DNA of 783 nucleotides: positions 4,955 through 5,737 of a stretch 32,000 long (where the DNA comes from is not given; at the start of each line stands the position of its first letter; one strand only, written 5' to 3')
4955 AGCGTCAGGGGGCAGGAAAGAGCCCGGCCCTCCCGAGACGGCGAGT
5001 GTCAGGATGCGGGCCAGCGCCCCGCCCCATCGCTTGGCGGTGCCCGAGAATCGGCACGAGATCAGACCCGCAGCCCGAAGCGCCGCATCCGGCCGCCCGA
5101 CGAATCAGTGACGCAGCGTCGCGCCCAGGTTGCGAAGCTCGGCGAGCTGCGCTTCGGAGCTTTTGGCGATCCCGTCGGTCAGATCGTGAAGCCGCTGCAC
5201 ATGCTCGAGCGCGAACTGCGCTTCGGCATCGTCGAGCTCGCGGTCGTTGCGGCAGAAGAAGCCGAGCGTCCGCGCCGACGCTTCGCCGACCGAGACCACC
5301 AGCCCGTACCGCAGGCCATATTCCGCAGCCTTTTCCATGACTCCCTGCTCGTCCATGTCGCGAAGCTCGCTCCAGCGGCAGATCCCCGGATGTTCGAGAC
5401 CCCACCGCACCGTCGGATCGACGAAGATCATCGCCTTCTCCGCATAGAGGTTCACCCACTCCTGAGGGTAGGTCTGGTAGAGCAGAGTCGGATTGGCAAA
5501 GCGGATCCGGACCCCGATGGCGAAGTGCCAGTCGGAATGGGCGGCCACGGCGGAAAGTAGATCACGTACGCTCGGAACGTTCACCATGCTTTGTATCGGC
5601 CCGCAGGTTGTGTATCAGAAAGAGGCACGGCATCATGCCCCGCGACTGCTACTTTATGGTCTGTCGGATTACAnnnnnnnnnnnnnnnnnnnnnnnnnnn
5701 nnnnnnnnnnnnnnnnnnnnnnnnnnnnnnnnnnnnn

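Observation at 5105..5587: HTH-less autoinducer-binding protein: candidate dominant-negative anti-activator or signal sink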

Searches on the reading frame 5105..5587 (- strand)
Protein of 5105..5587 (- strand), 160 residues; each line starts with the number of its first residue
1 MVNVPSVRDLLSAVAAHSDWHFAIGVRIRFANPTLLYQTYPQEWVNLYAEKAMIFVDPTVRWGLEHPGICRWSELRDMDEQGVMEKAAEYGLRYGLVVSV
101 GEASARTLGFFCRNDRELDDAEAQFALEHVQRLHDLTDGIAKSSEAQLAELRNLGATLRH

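Call 3: search_protein_families(library=pfam, proteins=[window:5105-5587:-], max_evalue=1)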
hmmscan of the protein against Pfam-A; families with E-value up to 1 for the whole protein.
window:5105-5587:- (160 aa): 2 families
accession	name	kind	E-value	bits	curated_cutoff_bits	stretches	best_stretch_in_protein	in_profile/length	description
PF03472.21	Autoind_bind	-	4.3e-18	65.7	23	1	32-130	34-138/149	Autoinducer binding domain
PF18439.7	zf_UBZ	-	0.015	15.4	25.6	1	12-23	15-26/32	Ubiquitin-Binding Zinc Finger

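Call 4: search_protein_families(library=ncbifam, proteins=[window:5105-5587:-], max_evalue=1)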
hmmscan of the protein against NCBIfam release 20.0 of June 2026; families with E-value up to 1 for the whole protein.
window:5105-5587:- (160 aa): 2 families
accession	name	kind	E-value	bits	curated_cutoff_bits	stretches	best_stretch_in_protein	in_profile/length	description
NF007561.1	PRK10188.1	equivalog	5.3e-07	29.2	350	1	26-113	46-135/240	quorum-sensing transcriptional regulator SdiA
NF010444.1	PRK13870.1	equivalog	4.8e-05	23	250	1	34-110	47-128/234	autoinducer-binding transcriptional regulator TraR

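Call 6: find_homologous_proteins(query=window:5105-5587:-)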
Query window:5105-5587:- (160 aa): 40 proteins with E <= 0.001 among 107 candidates.
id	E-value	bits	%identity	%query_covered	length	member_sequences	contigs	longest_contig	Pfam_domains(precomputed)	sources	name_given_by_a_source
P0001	1.4e-100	352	98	99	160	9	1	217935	PF03472.22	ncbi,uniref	ncbi:autoinducer binding domain-containing protein [Cereibacter johrii]|uniref:autoinducer binding d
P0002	1.0e-86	307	85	99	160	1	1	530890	PF03472.22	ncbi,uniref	ncbi:autoinducer binding domain-containing protein [Rhodobacter sp. NSM]|uniref:autoinducer binding 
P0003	1.1e-82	294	81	99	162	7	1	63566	PF03472.22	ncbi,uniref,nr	ncbi:autoinducer binding domain-containing protein [Cereibacter azotoformans]|uniref:autoinducer bin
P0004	1.6e-81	290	82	99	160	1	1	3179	PF03472.22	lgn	-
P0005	2.2e-79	283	81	100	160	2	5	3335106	PF03472.22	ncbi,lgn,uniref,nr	ncbi:autoinducer binding domain-containing protein [Cereibacter sphaeroides]|uniref:autoinducer bind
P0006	6.4e-70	252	72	100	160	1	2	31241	PF03472.22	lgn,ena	-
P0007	1.4e-64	235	67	99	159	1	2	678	PF03472.22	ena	-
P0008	5.1e-64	233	64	99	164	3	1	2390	PF03472.22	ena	-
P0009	6.4e-62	226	61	100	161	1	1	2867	PF03472.22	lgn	-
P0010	5.6e-60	220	60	100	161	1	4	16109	PF03472.22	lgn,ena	-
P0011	7.5e-57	210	57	100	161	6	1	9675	PF03472.22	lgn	-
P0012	1.5e-47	180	51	99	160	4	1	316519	PF03472.22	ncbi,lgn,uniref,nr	ncbi:autoinducer binding domain-containing protein [Thioclava atlantica]|uniref:Autoinducer-binding 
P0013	4.0e-46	175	50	99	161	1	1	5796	PF03472.22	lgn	-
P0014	6.4e-45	171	50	96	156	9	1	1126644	PF03472.22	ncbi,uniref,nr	ncbi:autoinducer binding domain-containing protein [Thioclava sp. DLFJ4-1]|uniref:autoinducer bindin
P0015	1.3e-44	170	54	96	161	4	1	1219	PF03472.22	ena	-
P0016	1.6e-44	170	61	74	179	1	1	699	PF08282.19,PF03472.22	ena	-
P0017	8.8e-44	167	51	95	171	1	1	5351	PF03472.22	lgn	-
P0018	1.1e-43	167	47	99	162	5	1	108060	PF03472.22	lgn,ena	-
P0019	1.7e-43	166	46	99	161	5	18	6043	PF03472.22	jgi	jgi:LuxR family transcriptional regulator, quorum-sensing system regulator SdiA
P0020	4.2e-43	165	51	91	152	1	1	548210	PF03472.22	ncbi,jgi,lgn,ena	-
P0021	4.8e-43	165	47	99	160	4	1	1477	PF03472.22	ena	-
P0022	1.1e-42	164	49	99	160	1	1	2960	PF03472.22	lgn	-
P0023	1.1e-42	164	47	99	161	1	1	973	PF03472.22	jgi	jgi:LuxR family transcriptional regulator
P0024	5.3e-42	162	48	95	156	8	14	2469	PF03472.22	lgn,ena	-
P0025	2.5e-41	159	47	99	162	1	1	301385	PF03472.22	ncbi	-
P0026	4.6e-41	159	46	98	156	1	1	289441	PF03472.22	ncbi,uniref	ncbi:autoinducer binding domain-containing protein [Thioclava sp. 15-R06ZXC-3]|uniref:Autoinducer bi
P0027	4.7e-41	159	46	97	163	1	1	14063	PF03472.22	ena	-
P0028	4.8e-41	158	53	84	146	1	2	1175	PF03472.22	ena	-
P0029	5.5e-41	158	49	93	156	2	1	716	PF03472.22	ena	-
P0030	9.3e-41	158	52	96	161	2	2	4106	PF03472.22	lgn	-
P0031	9.8e-41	157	45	99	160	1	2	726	PF03472.22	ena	-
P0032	2.5e-40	156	57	83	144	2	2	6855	PF03472.22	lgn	-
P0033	4.2e-40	155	52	96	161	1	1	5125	PF03472.22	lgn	-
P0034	4.3e-40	155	51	84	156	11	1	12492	PF03472.22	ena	-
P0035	2.0e-39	153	45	97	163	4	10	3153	PF03472.22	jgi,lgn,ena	-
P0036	2.9e-39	153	47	96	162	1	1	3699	PF03472.22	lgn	-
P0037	2.1e-38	150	50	98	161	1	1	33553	PF03472.22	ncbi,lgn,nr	ncbi:MAG: transcriptional regulator [Rhodobacteraceae bacterium]|nr:transcriptional regulator [Parac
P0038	1.4e-37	147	46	93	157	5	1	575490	PF03472.22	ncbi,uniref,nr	ncbi:transcriptional regulator [Thioclava sp. NG1]|uniref:autoinducer binding domain-containing prot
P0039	1.3e-31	128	52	66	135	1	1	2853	PF03472.22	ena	-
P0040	1.3e-23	102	35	96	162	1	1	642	PF03472.22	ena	-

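Call 15: list_cluster_members(proteins=[window:5105-5587:-, window:5674-6294:+, window:6405-7106:+])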
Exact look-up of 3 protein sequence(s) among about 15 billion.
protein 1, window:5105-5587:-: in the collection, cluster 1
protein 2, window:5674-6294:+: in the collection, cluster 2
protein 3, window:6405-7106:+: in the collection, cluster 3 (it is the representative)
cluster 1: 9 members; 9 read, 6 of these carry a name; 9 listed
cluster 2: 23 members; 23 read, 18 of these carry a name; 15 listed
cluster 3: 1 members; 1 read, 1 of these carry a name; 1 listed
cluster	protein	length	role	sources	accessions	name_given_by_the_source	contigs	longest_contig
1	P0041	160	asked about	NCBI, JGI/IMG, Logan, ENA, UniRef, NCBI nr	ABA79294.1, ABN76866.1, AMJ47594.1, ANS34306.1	transcriptional regulator [Rhodobacter sphaeroides] | LuxR family transcriptional regulator | Transcriptional activator n=2 Tax=Cereibacter sphaeroides TaxID=1063 RepID=Q3J1P0_CERS4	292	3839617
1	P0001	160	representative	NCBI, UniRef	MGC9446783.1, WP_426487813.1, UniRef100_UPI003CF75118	autoinducer binding domain-containing protein [Cereibacter johrii] | autoinducer binding domain-containing protein n=1 Tax=Cereibacter johrii TaxID=445629 ...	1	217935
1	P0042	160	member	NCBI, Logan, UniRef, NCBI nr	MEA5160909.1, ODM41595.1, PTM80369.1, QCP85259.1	autoinducer binding domain-containing protein [Cereibacter johrii] | LuxR family transcriptional regulator n=1 Tax=Cereibacter johrii TaxID=445629 ...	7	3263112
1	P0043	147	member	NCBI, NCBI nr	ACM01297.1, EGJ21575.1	autoinducer-binding domain-containing protein [Cereibacter sphaeroides WS8N] | Autoinducer-binding domain protein [Cereibacter sphaeroides KD131]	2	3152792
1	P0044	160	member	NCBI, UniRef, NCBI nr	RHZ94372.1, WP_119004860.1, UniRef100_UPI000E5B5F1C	transcriptional regulator [Cereibacter sphaeroides] | autoinducer binding domain-containing protein n=1 Tax=Cereibacter sphaeroides TaxID=1063 ... | autoinducer binding domain-containing protein [Cereibacter sphaeroides]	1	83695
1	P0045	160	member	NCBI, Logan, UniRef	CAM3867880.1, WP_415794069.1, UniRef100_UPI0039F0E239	autoinducer binding domain-containing protein [Cereibacter sphaeroides] | autoinducer binding domain-containing protein n=1 Tax=Cereibacter sphaeroides TaxID=1063 ...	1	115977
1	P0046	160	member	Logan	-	-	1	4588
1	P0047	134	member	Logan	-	-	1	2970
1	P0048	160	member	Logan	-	-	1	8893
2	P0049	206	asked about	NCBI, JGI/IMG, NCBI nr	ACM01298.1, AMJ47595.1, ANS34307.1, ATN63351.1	LuxR family transcriptional regulator [Cereibacter sphaeroides] | aldose 1-epimerase/LuxR family transcriptional regulator | Transcriptional regulator, LuxR family [Cereibacter sphaeroides KD131]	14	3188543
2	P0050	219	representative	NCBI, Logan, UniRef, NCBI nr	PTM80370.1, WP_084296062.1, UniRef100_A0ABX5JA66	helix-turn-helix transcriptional regulator [Cereibacter johrii] | LuxR family transcriptional regulator n=1 Tax=Cereibacter johrii TaxID=445629 ... | LuxR family transcriptional regulator [Cereibacter johrii]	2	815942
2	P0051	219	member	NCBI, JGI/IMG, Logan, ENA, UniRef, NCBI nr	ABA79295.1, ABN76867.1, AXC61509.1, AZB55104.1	LuxR family transcriptional regulator [Rhodobacter sphaeroides] | Transcriptional regulator, LuxR family n=2 Tax=Cereibacter sphaeroides TaxID=1063 ... | LuxR family transcriptional regulator [Cereibacter sphaeroides]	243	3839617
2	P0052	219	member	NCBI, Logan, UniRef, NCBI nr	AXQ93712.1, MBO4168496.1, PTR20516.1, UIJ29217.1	LuxR family transcriptional regulator [Cereibacter azotoformans] | LuxR family transcriptional regulator n=2 Tax=Cereibacter TaxID=1653176 ...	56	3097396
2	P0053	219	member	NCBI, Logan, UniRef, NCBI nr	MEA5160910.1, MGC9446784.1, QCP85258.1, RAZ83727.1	helix-turn-helix transcriptional regulator [Cereibacter johrii] | helix-turn-helix transcriptional regulator n=1 Tax=Cereibacter johrii TaxID=445629 ... | LuxR family transcriptional regulator [Cereibacter johrii]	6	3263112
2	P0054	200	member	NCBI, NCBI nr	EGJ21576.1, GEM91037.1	Transcriptional regulator, LuxR family protein [Cereibacter sphaeroides WS8N]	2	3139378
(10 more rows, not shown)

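Call 20: find_related_loci(query=A1, collection=genome_contigs, flank=5000)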
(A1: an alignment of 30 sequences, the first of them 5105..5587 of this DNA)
Query A1 (160 aa) in genome_contigs; peptide patterns used: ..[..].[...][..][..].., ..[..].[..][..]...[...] (x = any residue, [..] = any of these).
50 stretches matched a pattern; 34 encode a relative of the query (tblastn E <= 1e-3); 34 distinct loci.
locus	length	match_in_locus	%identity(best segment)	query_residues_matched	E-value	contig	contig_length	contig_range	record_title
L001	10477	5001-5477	99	1-159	4e-106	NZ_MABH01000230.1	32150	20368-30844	Cereibacter johrii strain JA192 Spades_careful_contigs_31_len:32150, whole genome shotgun sequence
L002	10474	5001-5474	85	1-158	4e-92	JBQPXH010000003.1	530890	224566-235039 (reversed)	Rhodobacter sp. NSM assembly_contig_3, whole genome shotgun sequence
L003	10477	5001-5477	82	1-159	3e-88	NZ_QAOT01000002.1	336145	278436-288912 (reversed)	Cereibacter azotoformans strain KA25 Ga0191649_102, whole genome shotgun sequence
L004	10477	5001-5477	64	1-159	2e-66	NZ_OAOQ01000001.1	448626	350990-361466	Cereibacter ovatus strain JA234, whole genome shotgun sequence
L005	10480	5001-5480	56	1-160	1e-62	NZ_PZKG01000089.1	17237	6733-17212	Cereibacter changlensis JA139 contig00089, whole genome shotgun sequence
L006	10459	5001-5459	51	1-154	1e-52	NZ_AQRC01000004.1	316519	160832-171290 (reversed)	Thioclava atlantica strain 13D2W-2 contig4, whole genome shotgun sequence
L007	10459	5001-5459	50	7-159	2e-50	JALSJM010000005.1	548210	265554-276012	MAG: Rhodobacteraceae bacterium isolate 354-166_metabat2_scaf2bin.097 354-166_scaffold_2_c1, whole genome shotgun sequen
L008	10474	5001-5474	46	1-158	6e-50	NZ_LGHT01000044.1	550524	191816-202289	Pseudorhodobacter wandonensis strain KCTC 23672 ctg7180000015672, whole genome shotgun sequence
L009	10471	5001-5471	47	1-158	2e-49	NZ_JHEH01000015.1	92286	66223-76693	Thioclava dalianensis strain DLFJ1-1 contig15, whole genome shotgun sequence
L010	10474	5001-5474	48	1-158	1e-48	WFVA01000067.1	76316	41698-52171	MAG: Albidovulum sp. isolate S140_23 k151_35055, whole genome shotgun sequence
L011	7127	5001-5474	47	1-158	3e-48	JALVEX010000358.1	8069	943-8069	MAG: Rhodobacteraceae bacterium isolate 134-614_metabat2_scaf2bin.136 134-614_scaffold_6271_c1, whole genome shotgun seq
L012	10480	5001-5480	46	1-160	1e-47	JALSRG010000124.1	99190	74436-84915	MAG: Marinosulfonomonas sp. isolate 356-308_metabat1_scaf2bin.048 356-308_scaffold_97_c1, whole genome shotgun sequence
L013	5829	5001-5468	48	1-157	1e-47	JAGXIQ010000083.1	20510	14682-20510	MAG: Loktanella sp. isolate LH_M9 k141_789602, whole genome shotgun sequence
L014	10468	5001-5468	46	1-157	3e-47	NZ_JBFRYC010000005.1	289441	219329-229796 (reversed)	Thioclava arctica strain 15-R06ZXC-3 NMDC70154490_5, whole genome shotgun sequence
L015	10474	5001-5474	47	1-159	5e-47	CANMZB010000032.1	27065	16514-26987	uncultured Sulfitobacter sp. isolate 3-1129-G.fasta genome assembly, contig: NODE_32, whole genome shotgun sequence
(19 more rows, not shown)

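Call 24: search_solved_structures(query=A1, max_evalue=0.01, show_alignments=1)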
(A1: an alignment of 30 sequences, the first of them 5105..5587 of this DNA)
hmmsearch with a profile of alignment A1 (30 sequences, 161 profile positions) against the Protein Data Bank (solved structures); distinct sequences matched with E-value up to 0.01: 24.
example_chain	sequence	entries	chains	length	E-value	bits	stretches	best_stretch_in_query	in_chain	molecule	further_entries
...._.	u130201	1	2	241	2.6e-13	53.4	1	22-139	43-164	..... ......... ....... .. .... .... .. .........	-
7r3g_B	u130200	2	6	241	2.9e-13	53.2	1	22-139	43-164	Regulatory protein RhlR | PROSS optimized variant of RhlR with 75 mutations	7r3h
7r3j_C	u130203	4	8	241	1e-10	45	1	21-145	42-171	Regulatory protein RhlR | RhlR protein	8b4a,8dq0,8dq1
7r3e_A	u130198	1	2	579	5.2e-10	42.7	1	21-144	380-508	2-aminobenzoylacetyl-CoA thioesterase,Regulatory protein RhlR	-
2avx_A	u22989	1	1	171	7e-10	42.2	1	21-113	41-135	Regulatory protein sdiA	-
4y13_A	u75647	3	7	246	1.1e-09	41.6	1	22-113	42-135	Transcriptional regulator of ftsQAZ gene cluster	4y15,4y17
4lfu_A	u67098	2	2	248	1.6e-09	41.1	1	22-113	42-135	Regulatory protein SdiA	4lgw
1h0m_A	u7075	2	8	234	2.3e-05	27.6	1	38-138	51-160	Transcriptional activator protein TraR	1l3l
3szt_A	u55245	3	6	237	5.1e-05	26.4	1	31-123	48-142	Quorum-sensing control repressor | LuxR family transcriptional regulator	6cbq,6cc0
5l07_A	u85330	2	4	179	6.1e-05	26.2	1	32-135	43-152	Quorum-sensing transcriptional activator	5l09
6mvm_A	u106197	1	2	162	6.5e-05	26.1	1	35-111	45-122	Transcriptional regulator LasR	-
6d6d_A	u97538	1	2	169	8e-05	25.8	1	35-111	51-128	Transcriptional activator protein LasR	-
6d6a_A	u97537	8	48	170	8e-05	25.8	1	35-112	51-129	Transcriptional activator protein LasR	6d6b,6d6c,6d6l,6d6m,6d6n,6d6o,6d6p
3ix3_A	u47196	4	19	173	8.2e-05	25.8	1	35-112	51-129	Transcriptional activator protein lasR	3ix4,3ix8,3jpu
2uv0_E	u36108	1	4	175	8.4e-05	25.7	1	35-112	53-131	TRANSCRIPTIONAL ACTIVATOR PROTEIN LASR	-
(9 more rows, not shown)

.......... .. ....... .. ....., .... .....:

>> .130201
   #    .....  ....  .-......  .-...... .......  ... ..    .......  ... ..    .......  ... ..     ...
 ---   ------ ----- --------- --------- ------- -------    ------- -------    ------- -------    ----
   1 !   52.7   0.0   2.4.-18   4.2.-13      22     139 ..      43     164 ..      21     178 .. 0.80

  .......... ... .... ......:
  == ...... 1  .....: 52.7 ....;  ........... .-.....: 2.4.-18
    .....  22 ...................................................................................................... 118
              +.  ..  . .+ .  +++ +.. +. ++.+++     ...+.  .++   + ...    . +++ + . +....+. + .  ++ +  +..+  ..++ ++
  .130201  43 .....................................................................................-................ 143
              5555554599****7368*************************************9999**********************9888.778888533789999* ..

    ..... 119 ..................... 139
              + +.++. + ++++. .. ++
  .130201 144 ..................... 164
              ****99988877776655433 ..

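Call 28: predict_structure(alignment_id=A1)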
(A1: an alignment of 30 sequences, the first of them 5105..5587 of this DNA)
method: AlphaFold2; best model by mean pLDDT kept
length: 160 residues; sequences in the alignment: 30
mean_pLDDT: 92.6   pTM: 0.88
mean pLDDT of the five models: 92.6, 92.4, 92.4, 92.2, 91.5
residues with pLDDT >= 90: 133; 70-90: 25; 50-70: 1; < 50: 1
segments of 3 or more residues with pLDDT < 50: none
pLDDT, mean of each block of 10 residues (from residue 1): 88 87 91 91 96 95 96 95 96 97 93 95 96 95 91 80
secondary structure, 60 per line:
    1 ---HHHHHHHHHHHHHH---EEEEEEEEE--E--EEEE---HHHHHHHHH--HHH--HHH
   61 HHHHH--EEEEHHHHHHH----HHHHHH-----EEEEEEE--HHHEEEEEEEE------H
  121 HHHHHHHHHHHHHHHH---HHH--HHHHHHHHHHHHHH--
elements in order: H4-17 E21-29 E35-38 H42-50 H58-65 E68-71 H72-78 H83-88 E94-100 E106-113 H120-136 H145-158

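Call 30: fold_search(model_id=the predicted structure, library=pdb)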
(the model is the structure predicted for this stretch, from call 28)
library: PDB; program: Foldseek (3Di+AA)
matches with E <= 10: 1123; with E <= 0.001: 76
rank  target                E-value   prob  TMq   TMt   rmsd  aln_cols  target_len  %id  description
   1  7r3e_A                3.1e-07  1.00  0.65  0.22   6.0       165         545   19  Fusion construct of PqsE and RhlR in complex with the synthetic antagonist mBTL (released 2022-12-14)
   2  4y13                  3.3e-07  1.00  0.62  0.44  12.8       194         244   18  SdiA in complex with octanoyl-rac-glycerol (released 2015-04-08)
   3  5l09_A                3.7e-07  1.00  0.58  0.57   6.9       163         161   13  Crystal Structure of Quorum-Sensing Transcriptional Activator from Yersinia enterocolitica in complex with 3-oxo-N-[(3 (released 2016-09-07)
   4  8dq0_C                4.4e-07  1.00  0.67  0.47   4.0       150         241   21  Quorum-sensing receptor RhlR bound to PqsE (released 2022-12-07)
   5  5l10_E                8.5e-07  1.00  0.62  0.60   4.2       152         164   18  Crystal Structure of N-Acylhomoserine Lactone Dependent LuxR Family Transcriptionl Factor CepR2 from Burkholderia ceno (released 2016-10-26)
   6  8dq0_D                1.0e-06  1.00  0.62  0.44   4.5       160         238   22  Quorum-sensing receptor RhlR bound to PqsE (released 2022-12-07)
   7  6cbq_A                1.1e-06  1.00  0.67  0.48   4.1       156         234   21  Crystal structure of QscR bound to agonist S3 (released 2018-02-28)
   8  7r3j_D                1.2e-06  1.00  0.70  0.49   3.7       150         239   19  Nativ complex of PqsE and RhlR with the synthetic antagonist mBTL (released 2022-12-14)
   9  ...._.                1.3e-06  1.00  0.63  0.45   6.0       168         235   21  PROSS optimitzed variant of RhlR (61 mutations) in complex with the synthetic antagonist mBTL (released 2022-12-14)
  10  5l10_C                1.4e-06  1.00  0.61  0.59   4.6       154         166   18  Crystal Structure of N-Acylhomoserine Lactone Dependent LuxR Family Transcriptionl Factor CepR2 from Burkholderia ceno (released 2016-10-26)
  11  1l3l_C                1.5e-06  1.00  0.54  0.41  10.6       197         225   17  Crystal structure of a bacterial quorum-sensing transcription factor complexed with pheromone and DNA (released 2002-07-03)
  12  7r3g_A                1.5e-06  1.00  0.60  0.43   6.4       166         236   22  PROSS optimitzed variant of RhlR (75 mutations) in complex with the synthetic antagonist mBTL (released 2022-12-14)
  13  5l09_B                1.7e-06  1.00  0.69  0.68   3.6       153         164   12  Crystal Structure of Quorum-Sensing Transcriptional Activator from Yersinia enterocolitica in complex with 3-oxo-N-[(3 (released 2016-09-07)
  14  3szt_A                1.7e-06  1.00  0.65  0.47   4.1       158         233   23  Quorum Sensing Control Repressor, QscR, Bound to N-3-oxo-dodecanoyl-L-Homoserine Lactone (released 2011-09-28)
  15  1l3l_A                1.7e-06  1.00  0.58  0.42   5.2       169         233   18  Crystal structure of a bacterial quorum-sensing transcription factor complexed with pheromone and DNA (released 2002-07-03)
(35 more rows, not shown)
